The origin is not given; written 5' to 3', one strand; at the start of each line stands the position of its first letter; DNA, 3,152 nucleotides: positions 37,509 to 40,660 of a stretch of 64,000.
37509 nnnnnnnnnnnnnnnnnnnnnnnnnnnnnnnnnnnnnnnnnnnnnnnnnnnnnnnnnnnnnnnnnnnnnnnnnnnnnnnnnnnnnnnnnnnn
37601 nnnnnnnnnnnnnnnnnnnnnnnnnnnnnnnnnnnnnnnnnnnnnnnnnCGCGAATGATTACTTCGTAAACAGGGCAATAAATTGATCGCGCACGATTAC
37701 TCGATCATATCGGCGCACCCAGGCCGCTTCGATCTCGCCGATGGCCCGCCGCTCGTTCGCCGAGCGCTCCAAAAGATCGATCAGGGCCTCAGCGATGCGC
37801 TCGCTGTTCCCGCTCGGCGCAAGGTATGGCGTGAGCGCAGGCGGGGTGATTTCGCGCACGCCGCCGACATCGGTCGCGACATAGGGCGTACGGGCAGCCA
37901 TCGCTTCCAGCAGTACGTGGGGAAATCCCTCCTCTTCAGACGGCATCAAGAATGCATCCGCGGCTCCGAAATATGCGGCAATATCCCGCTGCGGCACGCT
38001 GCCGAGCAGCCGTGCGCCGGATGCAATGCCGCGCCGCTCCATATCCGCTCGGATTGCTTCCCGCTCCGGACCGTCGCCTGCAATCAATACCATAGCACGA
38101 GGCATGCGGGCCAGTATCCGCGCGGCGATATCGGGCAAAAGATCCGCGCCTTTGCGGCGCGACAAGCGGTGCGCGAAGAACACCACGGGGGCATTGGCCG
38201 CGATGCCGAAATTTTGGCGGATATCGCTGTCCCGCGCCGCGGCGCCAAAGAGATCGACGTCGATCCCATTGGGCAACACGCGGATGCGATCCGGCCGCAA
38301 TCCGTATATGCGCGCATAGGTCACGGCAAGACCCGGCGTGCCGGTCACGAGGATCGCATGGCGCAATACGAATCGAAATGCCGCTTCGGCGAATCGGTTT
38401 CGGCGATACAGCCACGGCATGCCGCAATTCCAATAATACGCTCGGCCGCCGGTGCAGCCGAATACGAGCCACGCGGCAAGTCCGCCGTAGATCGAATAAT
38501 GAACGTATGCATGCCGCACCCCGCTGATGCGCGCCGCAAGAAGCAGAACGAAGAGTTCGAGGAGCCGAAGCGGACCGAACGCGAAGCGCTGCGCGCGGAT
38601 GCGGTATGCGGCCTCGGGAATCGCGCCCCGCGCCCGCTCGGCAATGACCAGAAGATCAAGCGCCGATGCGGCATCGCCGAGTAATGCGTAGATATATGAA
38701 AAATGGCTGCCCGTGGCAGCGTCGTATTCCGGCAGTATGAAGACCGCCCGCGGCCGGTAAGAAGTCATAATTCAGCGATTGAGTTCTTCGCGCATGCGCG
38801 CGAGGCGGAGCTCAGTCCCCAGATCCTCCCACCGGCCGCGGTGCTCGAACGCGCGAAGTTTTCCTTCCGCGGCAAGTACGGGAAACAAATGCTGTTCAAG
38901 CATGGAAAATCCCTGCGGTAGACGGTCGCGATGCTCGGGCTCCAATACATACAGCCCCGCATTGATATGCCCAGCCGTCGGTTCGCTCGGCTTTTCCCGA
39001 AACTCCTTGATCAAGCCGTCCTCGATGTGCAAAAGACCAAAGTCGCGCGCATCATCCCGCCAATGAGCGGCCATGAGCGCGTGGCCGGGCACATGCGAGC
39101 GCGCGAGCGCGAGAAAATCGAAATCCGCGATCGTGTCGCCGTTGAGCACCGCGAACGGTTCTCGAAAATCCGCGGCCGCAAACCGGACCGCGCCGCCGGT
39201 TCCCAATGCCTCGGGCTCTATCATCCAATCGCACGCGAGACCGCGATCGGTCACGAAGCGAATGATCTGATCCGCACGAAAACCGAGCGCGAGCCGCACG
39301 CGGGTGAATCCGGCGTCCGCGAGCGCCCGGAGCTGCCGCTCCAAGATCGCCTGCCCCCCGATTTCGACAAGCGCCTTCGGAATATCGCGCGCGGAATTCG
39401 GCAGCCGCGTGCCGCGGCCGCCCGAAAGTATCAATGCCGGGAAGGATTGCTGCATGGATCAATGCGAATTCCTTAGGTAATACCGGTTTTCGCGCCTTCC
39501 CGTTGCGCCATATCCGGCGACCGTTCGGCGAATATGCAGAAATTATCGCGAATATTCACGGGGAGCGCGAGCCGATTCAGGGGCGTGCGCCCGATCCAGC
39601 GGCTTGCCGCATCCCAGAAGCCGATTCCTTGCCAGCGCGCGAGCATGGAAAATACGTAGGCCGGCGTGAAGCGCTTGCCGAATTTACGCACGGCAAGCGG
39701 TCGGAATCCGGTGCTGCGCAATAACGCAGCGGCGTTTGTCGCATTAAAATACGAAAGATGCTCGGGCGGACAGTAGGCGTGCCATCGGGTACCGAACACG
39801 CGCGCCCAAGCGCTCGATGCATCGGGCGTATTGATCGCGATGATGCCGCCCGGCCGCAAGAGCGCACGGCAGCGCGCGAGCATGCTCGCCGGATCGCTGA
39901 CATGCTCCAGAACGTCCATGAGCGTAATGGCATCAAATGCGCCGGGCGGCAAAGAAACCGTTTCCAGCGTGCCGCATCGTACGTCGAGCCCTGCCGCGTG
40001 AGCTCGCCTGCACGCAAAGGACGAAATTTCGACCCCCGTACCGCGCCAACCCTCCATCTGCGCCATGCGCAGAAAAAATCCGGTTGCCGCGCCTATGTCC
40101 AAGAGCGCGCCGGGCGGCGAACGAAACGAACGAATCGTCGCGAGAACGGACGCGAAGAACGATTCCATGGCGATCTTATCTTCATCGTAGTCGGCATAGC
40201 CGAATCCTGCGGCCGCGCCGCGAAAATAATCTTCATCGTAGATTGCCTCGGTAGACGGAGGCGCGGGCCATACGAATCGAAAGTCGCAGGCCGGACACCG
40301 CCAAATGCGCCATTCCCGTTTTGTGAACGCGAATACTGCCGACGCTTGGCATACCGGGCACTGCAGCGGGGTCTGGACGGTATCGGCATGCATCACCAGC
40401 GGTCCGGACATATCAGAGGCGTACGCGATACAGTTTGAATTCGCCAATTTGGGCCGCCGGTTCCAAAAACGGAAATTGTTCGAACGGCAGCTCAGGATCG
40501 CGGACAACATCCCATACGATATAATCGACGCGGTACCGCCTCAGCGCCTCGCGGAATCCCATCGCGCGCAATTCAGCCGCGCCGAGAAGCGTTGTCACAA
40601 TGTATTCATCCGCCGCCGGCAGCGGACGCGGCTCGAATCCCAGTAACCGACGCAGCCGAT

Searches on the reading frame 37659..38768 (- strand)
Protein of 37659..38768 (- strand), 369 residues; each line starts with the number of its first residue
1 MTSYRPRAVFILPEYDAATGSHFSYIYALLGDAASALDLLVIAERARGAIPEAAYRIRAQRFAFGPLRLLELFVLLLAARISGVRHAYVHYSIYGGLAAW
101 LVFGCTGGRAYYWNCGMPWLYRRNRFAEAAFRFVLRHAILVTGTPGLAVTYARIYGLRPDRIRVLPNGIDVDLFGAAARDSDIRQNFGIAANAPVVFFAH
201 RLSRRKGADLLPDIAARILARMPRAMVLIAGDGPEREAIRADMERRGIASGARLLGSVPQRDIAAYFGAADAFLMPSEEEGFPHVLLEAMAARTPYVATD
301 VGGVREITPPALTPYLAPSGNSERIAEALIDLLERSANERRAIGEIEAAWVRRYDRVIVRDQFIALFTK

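Call 3: search_protein_families(library=pfam, proteins=[window:37659-38768:-], max_evalue=0.01)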
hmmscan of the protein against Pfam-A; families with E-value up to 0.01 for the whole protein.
window:37659-38768:- (369 aa): 4 families
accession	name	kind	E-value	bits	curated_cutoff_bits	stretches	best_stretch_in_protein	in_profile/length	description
PF00534.26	Glycos_transf_1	-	2e-35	122.3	26.4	1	182-345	4-167/172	Glycosyl transferases group 1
PF13692.12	Glyco_trans_1_4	-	2.1e-30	106.3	27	1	194-334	2-141/142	Glycosyl transferases group 1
PF13439.12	Glyco_transf_4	-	3.4e-06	27.6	28.5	1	40-172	23-169/170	Glycosyltransferase Family 4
PF20706.3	GT4-conflict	-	2.2e-05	24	26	1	260-307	272-319/385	Family 4 Glycosyltransferase in conflict systems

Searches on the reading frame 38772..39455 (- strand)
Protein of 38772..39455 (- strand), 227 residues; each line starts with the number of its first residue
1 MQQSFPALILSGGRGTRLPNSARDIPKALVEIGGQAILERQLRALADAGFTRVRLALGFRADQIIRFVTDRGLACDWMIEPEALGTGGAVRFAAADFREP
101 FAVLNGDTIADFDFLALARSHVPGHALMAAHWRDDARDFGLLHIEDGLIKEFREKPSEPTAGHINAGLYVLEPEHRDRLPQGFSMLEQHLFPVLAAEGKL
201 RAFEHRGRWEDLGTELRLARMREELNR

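Call 3: search_protein_families(library=pfam, proteins=[window:38772-39455:-], max_evalue=0.01)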
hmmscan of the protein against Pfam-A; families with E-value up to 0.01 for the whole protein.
window:38772-39455:- (227 aa): 2 families
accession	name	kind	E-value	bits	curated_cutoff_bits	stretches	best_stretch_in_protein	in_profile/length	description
PF00483.29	NTP_transferase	-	3.3e-24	86.2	21.2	1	7-215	2-232/245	Nucleotidyl transferase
PF12804.13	NTP_transf_3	-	1.3e-11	45.3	27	1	7-134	1-125/160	MobA-like NTP transferase domain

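Call 68: search_protein_families(library=ncbifam, proteins=[window:38772-39455:-], max_evalue=0.00001)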
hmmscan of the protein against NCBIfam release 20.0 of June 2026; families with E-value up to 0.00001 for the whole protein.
window:38772-39455:- (227 aa): 22 families
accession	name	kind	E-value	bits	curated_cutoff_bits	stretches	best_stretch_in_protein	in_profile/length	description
NF052502.1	man1P_GTase_Rv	exception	4.5e-32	111.3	440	1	7-220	3-225/352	mannose-1-phosphate guanylyltransferase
TIGR03992.1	Arch_glmU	subfamily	3.3e-29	102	292.1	1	7-214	3-216/393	bifunctional sugar-1-phosphate nucleotidylyltransferase/acetyltransferase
TIGR02623.1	G1P_cyt_trans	equivalog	1.3e-23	83.8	300.25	2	85-214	105-234/255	glucose-1-phosphate cytidylyltransferase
NF041313.1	UDPGP_AglF_Halo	equivalog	1.8e-21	76.7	400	1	7-174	3-177/234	UTP--glucose-1-phosphate uridylyltransferase AglF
NF045761.1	NAMPUrTaseMurU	equivalog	1.5e-20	74.1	250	1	7-222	3-224/226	N-acetylmuramate alpha-1-phosphate uridylyltransferase MurU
NF049965.1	GlMnHpPGnyltfHddC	equivalog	3.2e-20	72.7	300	1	7-174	3-170/221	D-glycero-D-manno-heptose 1-phosphate guanosyltransferase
TIGR01208.1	rmlA_long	equivalog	2.2e-13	49.8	320.25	1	7-174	2-177/353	glucose-1-phosphate thymidylyltransferase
NF045697.1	MurNAcPUrMurU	equivalog_domain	3.9e-13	49.3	370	1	8-213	1-216/229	N-acetylmuramate alpha-1-phosphate uridylyltransferase MurU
TIGR02091.1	glgC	equivalog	1.7e-11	43.8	424.9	1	7-214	3-248/364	glucose-1-phosphate adenylyltransferase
NF041173.1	Sug_nt_acttase_Thmprot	equivalog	1.8e-11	43.7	600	1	7-213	3-215/405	bifunctional sugar-1-phosphate nucleotidylyltransferase/acetyltransferase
NF003670.0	PRK05293.1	equivalog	2e-11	43.5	470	1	102-214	122-247/382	glucose-1-phosphate adenylyltransferase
NF010936.0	PRK14356.1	equivalog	6.1e-11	41.9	666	1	3-174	4-182/456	bifunctional UDP-N-acetylglucosamine diphosphorylase/glucosamine-1-phosphate N-acetyltransferase GlmU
TIGR01173.1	glmU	equivalog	1e-10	41.1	366.85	1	7-174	3-175/452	bifunctional UDP-N-acetylglucosamine diphosphorylase/glucosamine-1-phosphate N-acetyltransferase GlmU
NF010933.0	PRK14353.1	equivalog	1.3e-10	40.5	505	1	2-171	3-179/453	bifunctional UDP-N-acetylglucosamine diphosphorylase/glucosamine-1-phosphate N-acetyltransferase GlmU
NF001947.0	PRK00725.1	subfamily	4.6e-09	35.5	470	0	6-69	18-82/426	glucose-1-phosphate adenylyltransferase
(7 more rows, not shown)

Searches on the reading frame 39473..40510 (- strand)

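Call 3: search_protein_families(library=pfam, proteins=[window:39473-40510:-], max_evalue=0.01)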
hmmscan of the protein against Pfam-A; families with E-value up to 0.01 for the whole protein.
window:39473-40510:- (345 aa): 8 families
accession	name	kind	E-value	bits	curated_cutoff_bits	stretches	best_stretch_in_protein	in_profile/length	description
PF13489.12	Methyltransf_23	-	1.2e-24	87.3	27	1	121-272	11-162/164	Methyltransferase domain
PF08241.18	Methyltransf_11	-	2.2e-15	57.5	21.2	1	137-226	1-95/95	Methyltransferase domain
PF08242.18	Methyltransf_12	-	1.8e-13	51.4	30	1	137-224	1-98/98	Methyltransferase domain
PF13649.12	Methyltransf_25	-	1.5e-11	45.3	27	1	137-222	2-97/97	Methyltransferase domain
PF13847.12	Methyltransf_31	-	1.1e-06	28.9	27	1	136-231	7-114/145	Methyltransferase domain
PF13465.12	zf-H2C2_2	-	0.0018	19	40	0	44-57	10-23/26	Zinc-finger double domain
PF13453.11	Zn_ribbon_TFIIB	-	0.0047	16.7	22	1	50-76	1-26/41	Transcription factor zinc-finger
PF07282.18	Cas12f1-like_TNB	-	0.0059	17.2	26.3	0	27-78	7-49/60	Cas12f1-like, TNB domain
